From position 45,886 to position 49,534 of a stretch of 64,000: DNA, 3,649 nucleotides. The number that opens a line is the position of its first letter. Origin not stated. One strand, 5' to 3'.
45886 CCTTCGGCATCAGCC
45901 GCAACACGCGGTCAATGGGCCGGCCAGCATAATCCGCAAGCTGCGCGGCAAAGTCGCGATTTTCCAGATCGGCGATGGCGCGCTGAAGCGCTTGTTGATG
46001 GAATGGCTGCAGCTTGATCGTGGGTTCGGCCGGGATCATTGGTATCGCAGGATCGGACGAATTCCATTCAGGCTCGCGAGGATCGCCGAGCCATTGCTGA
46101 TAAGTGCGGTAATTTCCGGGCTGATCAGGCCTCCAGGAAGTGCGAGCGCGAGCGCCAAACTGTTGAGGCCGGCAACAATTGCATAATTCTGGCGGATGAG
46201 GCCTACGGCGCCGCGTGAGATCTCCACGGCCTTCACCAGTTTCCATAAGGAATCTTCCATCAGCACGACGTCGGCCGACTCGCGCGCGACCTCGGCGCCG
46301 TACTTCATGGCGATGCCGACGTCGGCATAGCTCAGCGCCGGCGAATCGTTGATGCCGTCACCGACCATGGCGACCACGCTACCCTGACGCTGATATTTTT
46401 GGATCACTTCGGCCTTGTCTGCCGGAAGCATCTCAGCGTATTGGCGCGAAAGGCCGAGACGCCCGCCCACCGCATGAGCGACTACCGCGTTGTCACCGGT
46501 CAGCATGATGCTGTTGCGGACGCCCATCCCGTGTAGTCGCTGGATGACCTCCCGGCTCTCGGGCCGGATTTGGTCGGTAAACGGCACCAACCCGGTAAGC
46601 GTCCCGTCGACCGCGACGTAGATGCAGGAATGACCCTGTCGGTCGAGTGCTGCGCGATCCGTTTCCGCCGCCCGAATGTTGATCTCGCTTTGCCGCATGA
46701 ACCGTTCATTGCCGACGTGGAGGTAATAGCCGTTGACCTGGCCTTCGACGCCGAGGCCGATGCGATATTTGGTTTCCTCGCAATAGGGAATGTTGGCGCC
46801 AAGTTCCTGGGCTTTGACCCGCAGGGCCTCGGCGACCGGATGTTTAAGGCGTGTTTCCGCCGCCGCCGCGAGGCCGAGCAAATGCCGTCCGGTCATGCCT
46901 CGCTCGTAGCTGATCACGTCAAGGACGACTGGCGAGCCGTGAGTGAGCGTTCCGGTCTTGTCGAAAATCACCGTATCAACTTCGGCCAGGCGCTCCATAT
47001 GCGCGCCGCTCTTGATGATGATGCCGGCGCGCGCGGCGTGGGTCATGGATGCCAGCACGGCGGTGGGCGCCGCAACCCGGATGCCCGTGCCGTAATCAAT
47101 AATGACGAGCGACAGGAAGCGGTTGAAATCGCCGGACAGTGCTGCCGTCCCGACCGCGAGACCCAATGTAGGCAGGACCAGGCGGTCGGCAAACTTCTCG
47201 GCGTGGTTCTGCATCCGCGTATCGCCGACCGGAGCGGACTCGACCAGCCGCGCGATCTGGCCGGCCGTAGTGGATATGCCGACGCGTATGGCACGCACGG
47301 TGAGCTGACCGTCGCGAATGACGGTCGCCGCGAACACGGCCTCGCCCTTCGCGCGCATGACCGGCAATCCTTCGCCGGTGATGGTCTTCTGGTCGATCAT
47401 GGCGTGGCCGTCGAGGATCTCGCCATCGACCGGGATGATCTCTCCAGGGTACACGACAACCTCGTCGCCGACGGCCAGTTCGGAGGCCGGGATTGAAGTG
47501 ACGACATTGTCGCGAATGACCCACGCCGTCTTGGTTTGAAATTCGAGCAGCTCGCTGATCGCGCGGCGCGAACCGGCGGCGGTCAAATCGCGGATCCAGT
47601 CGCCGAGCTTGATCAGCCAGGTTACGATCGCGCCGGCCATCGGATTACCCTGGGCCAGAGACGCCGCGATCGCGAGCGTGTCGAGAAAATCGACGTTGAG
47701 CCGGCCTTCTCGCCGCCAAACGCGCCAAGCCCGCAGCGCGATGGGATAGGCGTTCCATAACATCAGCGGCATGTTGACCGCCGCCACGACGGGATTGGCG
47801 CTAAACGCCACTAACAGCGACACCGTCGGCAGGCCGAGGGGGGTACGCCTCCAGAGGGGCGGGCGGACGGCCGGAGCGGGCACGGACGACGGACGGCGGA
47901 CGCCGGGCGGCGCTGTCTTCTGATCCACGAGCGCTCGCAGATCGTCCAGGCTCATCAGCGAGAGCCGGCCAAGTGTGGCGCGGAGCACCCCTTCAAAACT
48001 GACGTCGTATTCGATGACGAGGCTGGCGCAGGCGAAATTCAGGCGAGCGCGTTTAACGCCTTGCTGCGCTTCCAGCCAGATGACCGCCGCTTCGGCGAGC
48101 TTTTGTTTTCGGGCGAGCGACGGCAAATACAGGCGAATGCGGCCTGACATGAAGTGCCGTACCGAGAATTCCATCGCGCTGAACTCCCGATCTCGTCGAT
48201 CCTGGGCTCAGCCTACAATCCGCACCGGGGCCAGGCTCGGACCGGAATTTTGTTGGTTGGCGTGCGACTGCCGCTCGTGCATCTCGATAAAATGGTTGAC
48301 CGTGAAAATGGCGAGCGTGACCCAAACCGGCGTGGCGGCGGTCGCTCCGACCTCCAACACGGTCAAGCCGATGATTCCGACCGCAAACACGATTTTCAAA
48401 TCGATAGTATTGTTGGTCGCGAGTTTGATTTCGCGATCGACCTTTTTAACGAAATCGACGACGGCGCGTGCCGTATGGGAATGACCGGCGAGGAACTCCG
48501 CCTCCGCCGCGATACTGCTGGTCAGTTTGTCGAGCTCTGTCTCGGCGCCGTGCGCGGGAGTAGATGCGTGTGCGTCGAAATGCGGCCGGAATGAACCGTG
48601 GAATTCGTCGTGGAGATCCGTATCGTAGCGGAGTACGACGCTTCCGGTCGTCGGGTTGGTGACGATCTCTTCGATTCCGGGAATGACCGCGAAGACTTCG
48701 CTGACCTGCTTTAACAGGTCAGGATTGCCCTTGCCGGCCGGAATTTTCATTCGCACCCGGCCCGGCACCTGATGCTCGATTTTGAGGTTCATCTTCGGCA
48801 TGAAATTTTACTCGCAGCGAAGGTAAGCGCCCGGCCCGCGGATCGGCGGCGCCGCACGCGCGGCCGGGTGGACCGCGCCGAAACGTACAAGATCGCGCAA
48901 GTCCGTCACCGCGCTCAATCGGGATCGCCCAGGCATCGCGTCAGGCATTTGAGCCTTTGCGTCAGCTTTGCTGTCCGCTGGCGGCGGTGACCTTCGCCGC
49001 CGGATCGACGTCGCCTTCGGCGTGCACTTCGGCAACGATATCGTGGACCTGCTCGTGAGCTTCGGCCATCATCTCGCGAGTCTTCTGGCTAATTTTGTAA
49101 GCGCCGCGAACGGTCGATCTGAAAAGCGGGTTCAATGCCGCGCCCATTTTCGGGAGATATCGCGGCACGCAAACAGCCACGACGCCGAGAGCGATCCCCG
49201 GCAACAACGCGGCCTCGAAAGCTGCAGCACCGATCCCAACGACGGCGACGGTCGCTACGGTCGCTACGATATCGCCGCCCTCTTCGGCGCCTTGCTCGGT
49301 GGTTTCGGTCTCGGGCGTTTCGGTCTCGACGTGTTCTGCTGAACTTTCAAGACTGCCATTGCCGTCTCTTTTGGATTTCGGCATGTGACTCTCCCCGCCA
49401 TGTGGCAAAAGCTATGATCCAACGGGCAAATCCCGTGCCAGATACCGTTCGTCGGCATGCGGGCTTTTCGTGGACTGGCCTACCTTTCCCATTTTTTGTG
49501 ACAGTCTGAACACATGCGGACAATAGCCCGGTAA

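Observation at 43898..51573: Ferrosome (fez)-like membrane-organelle gene cluster: CPx-less P-type ATPase with R-rich-motif partners, EcsC, DUF445, PPK2 and DUF5132/DUF2061 proteins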

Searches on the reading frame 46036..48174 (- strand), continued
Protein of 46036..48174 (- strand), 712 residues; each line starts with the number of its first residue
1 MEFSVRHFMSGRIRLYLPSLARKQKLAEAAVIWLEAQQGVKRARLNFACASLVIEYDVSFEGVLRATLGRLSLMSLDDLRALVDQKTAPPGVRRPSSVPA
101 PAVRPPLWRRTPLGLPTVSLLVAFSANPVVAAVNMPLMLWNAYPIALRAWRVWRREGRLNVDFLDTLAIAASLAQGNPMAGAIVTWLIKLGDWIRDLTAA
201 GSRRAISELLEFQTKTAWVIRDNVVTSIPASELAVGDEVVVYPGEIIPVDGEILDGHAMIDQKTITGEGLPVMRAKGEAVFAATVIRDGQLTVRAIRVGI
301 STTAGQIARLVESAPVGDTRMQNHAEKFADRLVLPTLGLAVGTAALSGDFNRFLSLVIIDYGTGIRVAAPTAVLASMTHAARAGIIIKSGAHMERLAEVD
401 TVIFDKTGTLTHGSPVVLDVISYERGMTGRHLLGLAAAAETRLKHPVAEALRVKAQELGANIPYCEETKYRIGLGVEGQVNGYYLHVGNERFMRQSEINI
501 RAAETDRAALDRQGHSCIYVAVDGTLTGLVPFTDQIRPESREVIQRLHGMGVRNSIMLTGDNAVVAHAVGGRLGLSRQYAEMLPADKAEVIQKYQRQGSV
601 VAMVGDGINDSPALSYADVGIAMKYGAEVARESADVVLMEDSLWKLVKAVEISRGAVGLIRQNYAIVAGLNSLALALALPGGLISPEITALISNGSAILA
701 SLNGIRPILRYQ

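Call 77: list_cluster_members(proteins=[window:46036-48174:-, P0312, window:43898-45178:-, window:48962-49384:-])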
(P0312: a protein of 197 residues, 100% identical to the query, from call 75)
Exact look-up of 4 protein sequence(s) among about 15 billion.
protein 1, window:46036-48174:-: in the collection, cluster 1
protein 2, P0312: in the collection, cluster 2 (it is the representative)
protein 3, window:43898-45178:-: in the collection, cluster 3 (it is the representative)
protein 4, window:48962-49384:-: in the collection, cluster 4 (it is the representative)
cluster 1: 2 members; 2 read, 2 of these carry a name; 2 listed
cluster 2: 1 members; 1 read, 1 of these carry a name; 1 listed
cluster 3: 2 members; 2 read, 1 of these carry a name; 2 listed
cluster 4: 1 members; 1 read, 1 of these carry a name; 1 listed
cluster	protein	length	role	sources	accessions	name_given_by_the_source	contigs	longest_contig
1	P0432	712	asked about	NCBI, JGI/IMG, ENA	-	Cu2+-exporting ATPase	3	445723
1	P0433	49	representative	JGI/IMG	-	biotin transport system substrate-specific component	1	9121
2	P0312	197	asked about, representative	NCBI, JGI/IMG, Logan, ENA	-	hypothetical protein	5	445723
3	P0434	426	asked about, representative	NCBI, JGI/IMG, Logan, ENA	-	uncharacterized membrane-anchored protein YjiN (DUF445 family)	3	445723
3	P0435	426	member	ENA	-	-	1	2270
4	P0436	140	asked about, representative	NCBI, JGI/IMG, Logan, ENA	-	hypothetical protein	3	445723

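Call 90: predict_structure(alignment_id=A5)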
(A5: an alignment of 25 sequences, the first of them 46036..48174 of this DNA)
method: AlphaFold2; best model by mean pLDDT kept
length: 712 residues; sequences in the alignment: 25
mean_pLDDT: 78.9   pTM: 0.65
mean pLDDT of the five models: 78.9, 77.6, 75.0, 74.6, 72.5
residues with pLDDT >= 90: 117; 70-90: 460; 50-70: 100; < 50: 35
segments of 3 or more residues with pLDDT < 50: 86-104, 263-270, 627-631
pLDDT, mean of each block of 10 residues (from residue 1): 78 82 76 86 81 88 82 75 51 34 48 77 76 80 84 83 84 80 84 76 60 69 83 83 74 80 43 73 63 80 57 57 71 82 82 83 74 79 75 90 91 87 87 88 76 89 84 80 89 89 90 91 93 90 94 92 90 92 81 93 81 81 62 69 88 89 87 83 79 85 78 51
secondary structure, 60 per line:
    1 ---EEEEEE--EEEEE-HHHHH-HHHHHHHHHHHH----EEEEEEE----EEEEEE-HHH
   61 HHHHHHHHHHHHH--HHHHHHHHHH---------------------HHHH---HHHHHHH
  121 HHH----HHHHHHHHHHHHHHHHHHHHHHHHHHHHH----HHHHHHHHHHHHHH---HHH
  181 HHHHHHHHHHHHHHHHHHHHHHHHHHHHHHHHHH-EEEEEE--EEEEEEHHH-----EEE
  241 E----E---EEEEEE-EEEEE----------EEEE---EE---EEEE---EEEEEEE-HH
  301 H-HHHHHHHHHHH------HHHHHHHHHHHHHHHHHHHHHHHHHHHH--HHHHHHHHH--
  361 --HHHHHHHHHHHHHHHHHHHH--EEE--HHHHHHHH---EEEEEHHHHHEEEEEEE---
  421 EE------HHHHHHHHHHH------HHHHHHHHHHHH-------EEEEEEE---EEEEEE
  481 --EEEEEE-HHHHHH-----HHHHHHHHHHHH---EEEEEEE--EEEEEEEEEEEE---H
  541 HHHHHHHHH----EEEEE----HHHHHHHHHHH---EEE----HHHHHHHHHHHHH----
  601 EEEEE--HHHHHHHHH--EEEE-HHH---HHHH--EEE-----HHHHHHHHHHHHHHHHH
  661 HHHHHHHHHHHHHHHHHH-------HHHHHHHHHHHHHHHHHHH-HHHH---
elements in order (helices of 4 or more, strands of 3 or more residues): E4-9 E12-16 H18-22 H24-35 E40-46 E51-56 H58-73 H76-85 H107-110 H114-123 H128-156 H161-174 H178-214 E216-221 E224-229 E238-241 E250-255 E257-261 E272-275 E284-287 E291-297 H303-313 H320-347 H350-358 H363-382 E385-387 H390-397 E401-405 H406-410 E411-417 H429-439 H446-457 E465-471 E475-480 E483-488 H490-495 H501-512 E516-522 E525-536 H540-549 E554-558 H563-573 E577-579 H584-596 E601-605 H608-616 E619-622 H630-633 E636-638 H644-678 H686-704 H706-709

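Call 93: fold_search(model_id=the predicted structure, library=pdb)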
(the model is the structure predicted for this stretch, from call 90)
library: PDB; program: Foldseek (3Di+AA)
matches with E <= 10: 674; with E <= 0.001: 321
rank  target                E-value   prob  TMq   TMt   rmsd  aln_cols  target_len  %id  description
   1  4bbj                  9.8e-43  1.00  0.52  0.55  10.5       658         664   29  Copper-transporting PIB-ATPase in complex with beryllium fluoride representing the E2P state (released 2013-12-11)
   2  4umw                  2.8e-41  1.00  0.56  0.65  11.6       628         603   30  CRYSTAL STRUCTURE OF A ZINC-TRANSPORTING PIB-TYPE ATPASE IN E2.PI STATE (released 2014-08-13)
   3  7xuk                  6.1e-41  1.00  0.72  0.64   9.4       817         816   23  Structure of ATP7B C983S/C985S/D1027A mutant in presence of ATOX1 (released 2023-04-26)
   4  7r0g_A                7.6e-41  1.00  0.75  0.81   3.5       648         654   32  STRUCTURAL BASIS OF ION UPTAKE IN COPPER-TRANSPORTING P1B-TYPE ATPASES (released 2022-09-14)
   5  7r0g_B                8.7e-41  1.00  0.75  0.82   3.5       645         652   32  STRUCTURAL BASIS OF ION UPTAKE IN COPPER-TRANSPORTING P1B-TYPE ATPASES (released 2022-09-14)
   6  7si6                  1.1e-40  1.00  0.48  0.41  14.4       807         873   23  Structure of ATP7B in state 1 (released 2022-03-16)
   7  4umv                  1.2e-39  1.00  0.52  0.60  10.9       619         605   30  CRYSTAL STRUCTURE OF A ZINC-TRANSPORTING PIB-TYPE ATPASE IN THE E2P STATE (released 2014-08-13)
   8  7si3                  3.3e-39  1.00  0.50  0.43  14.5       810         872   23  Consensus structure of ATP7B (released 2022-03-16)
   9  7xun                  4.0e-38  1.00  0.72  0.70   5.0       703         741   26  Structure of ATP7B C983S/C985S/D1027A mutant (released 2023-04-26)
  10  3rfu_A                2.3e-37  1.00  0.52  0.55  12.0       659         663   30  Crystal structure of a copper-transporting PIB-type ATPase (released 2011-06-29)
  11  7si7                  3.1e-37  1.00  0.50  0.49  12.8       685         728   26  Structure of ATP7B in state 2 (released 2022-03-16)
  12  7qbz                  4.2e-37  1.00  0.55  0.60  12.8       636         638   29  Crystal structure Cadmium translocating P-type ATPase (released 2022-03-23)
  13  3j09_A                4.5e-36  1.00  0.50  0.49  16.8       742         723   30  High resolution helical reconstruction of the bacterial p-type ATPase copper transporter CopA (released 2011-08-24)
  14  8q73                  7.0e-36  1.00  0.63  0.58  10.5       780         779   26  Copper-transporting ATPase HMA4 in E1 state apo (released 2024-06-26)
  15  3j08_A                1.4e-33  1.00  0.49  0.53  11.7       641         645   33  High resolution helical reconstruction of the bacterial p-type ATPase copper transporter CopA (released 2011-08-24)
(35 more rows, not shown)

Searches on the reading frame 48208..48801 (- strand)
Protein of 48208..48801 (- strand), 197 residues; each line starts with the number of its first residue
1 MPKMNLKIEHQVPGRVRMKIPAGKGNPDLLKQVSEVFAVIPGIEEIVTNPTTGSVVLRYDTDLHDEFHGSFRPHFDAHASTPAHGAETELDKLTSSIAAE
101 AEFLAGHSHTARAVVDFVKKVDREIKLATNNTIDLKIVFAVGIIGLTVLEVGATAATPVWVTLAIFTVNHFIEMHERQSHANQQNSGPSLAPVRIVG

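Call 3: search_protein_families(library=pfam, proteins=[window:48208-48801:-], max_evalue=0.01)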
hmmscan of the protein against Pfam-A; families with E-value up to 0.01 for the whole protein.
window:48208-48801:- (197 aa): 1 family
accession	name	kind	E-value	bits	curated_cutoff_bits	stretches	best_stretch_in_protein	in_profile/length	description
PF19991.5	HMA_2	-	1e-13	52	30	1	6-61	8-63/154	Heavy metal associated domain 2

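Call 7: search_protein_families(library=ncbifam, proteins=[window:48208-48801:-], max_evalue=0.01)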
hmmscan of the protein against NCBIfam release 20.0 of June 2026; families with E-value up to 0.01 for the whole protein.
window:48208-48801:- (197 aa): 0 families

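Call 75: find_homologous_proteins(query=window:48208-48801:-, max_evalue=0.00001)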
Query window:48208-48801:- (197 aa): 1232 proteins with E <= 0.00001 among 1518 candidates; the best 120 are listed.
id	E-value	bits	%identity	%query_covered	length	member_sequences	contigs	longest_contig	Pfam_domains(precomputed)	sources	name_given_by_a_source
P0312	1.7e-124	431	100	100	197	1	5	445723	PF19991.6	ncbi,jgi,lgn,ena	jgi:hypothetical protein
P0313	8.9e-100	350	81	100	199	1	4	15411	PF19991.6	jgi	jgi:Heavy metal associated domain 2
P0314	1.5e-99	350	80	99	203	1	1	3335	PF19991.6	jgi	jgi:Heavy metal associated domain 2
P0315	5.5e-99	348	80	99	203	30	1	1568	PF19991.6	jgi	jgi:hypothetical protein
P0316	7.2e-99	347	82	100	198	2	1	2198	PF19991.6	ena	-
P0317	1.1e-98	347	80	99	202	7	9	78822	PF19991.6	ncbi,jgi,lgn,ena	-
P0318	3.4e-98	345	80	99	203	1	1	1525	PF19991.6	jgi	jgi:hypothetical protein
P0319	3.6e-98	345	79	100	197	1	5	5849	PF19991.6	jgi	jgi:hypothetical protein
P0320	1.6e-97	343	81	99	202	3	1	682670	PF19991.6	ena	-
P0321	2.7e-97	342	81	100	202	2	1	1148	PF19991.6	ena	-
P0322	3.2e-97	342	82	98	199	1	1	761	PF19991.6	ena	-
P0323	4.2e-97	342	81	100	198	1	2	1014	PF19991.6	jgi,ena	jgi:hypothetical protein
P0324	4.6e-97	342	82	100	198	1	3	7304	PF19991.6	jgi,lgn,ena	-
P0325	5.0e-97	341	76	100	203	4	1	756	PF19991.6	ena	-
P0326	5.2e-97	341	82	100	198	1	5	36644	PF19991.6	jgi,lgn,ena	jgi:hypothetical protein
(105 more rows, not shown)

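Call 92: predict_structure(alignment_id=A6)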
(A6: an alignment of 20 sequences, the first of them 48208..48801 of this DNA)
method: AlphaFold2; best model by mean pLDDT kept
length: 197 residues; sequences in the alignment: 20
mean_pLDDT: 49.7   pTM: 0.36
mean pLDDT of the five models: 49.7, 45.0, 44.7, 44.5, 40.4
residues with pLDDT >= 90: 0; 70-90: 12; 50-70: 85; < 50: 100
segments of 3 or more residues with pLDDT < 50: 1-8, 71-91, 131-133, 135-139, 141-197
pLDDT, mean of each block of 10 residues (from residue 1): 38 54 57 59 73 68 59 42 39 51 52 58 55 48 45 40 44 39 37 28
secondary structure, 60 per line:
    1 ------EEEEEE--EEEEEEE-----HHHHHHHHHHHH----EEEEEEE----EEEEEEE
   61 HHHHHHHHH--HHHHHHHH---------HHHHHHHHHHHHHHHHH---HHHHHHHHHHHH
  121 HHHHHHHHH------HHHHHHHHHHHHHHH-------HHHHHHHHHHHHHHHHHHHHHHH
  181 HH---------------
elements in order: E7-12 E15-21 H27-38 E43-49 E54-60 H61-69 H72-79 H89-105 H109-129 H136-150 H158-182

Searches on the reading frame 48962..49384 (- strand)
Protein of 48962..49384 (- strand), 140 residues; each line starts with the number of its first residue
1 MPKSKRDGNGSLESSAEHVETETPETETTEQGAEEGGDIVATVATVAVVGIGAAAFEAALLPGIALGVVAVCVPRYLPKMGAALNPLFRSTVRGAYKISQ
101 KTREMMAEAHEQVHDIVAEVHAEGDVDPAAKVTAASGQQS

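Call 3: search_protein_families(library=pfam, proteins=[window:48962-49384:-], max_evalue=0.01)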
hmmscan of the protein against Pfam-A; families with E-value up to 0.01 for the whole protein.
window:48962-49384:- (140 aa): 2 families
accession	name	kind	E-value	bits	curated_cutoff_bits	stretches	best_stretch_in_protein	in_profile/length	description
PF17195.9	DUF5132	-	9.8e-09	35.6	25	1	85-123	3-41/47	Protein of unknown function (DUF5132)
PF13217.11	DUF4025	-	0.0062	16.8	25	0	96-119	19-42/50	Protein of unknown function (DUF4025)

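Call 7: search_protein_families(library=ncbifam, proteins=[window:48962-49384:-], max_evalue=0.01)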
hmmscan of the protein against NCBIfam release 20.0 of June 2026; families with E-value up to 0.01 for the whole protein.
window:48962-49384:- (140 aa): 0 families

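Call 55: search_protein_families(library=pfam, alignment_id=A2, max_evalue=1)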
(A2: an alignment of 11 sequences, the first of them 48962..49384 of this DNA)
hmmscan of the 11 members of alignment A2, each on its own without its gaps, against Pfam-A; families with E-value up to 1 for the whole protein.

A. member 1, window:48962-49384:- (140 aa): 3 families
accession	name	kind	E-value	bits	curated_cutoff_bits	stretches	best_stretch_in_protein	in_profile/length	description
PF17195.9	DUF5132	-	9.8e-09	35.6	25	1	85-123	3-41/47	Protein of unknown function (DUF5132)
PF13217.11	DUF4025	-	0.0062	16.8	25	1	96-119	19-42/50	Protein of unknown function (DUF4025)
PF16013.10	DUF4781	-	0.31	10.3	27.9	1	18-73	69-127/310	Domain of unknown function (DUF4781)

B. families by the number of members that match (of 11 scanned): 12 families
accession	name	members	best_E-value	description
PF17195.9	DUF5132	8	2.5e-10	Protein of unknown function (DUF5132)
PF13217.11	DUF4025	2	0.0062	Protein of unknown function (DUF4025)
PF25734.1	RelB_like_antitoxin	2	0.036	Putative antitoxin family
PF05277.18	DUF726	2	0.23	Protein of unknown function (DUF726)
PF17427.7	Phi29_Phage_SSB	1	0.041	Phage Single-stranded DNA-binding protein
PF22470.1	Histone_HNS_N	1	0.096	H-NS histone-like proteins, N-terminal domain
PF06682.17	SARAF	1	0.12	SOCE-associated regulatory factor of calcium homoeostasis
PF04850.18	Baculo_E66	1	0.2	Baculovirus E66 occlusion-derived virus envelope protein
PF09878.14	DUF2105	1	0.22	Predicted membrane protein (DUF2105)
PF09744.14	RH1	1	0.24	RILP homology 1 domain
PF01189.24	Methyltr_RsmB-F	1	0.26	16S rRNA methyltransferase RsmB/F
PF16013.10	DUF4781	1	0.31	Domain of unknown function (DUF4781)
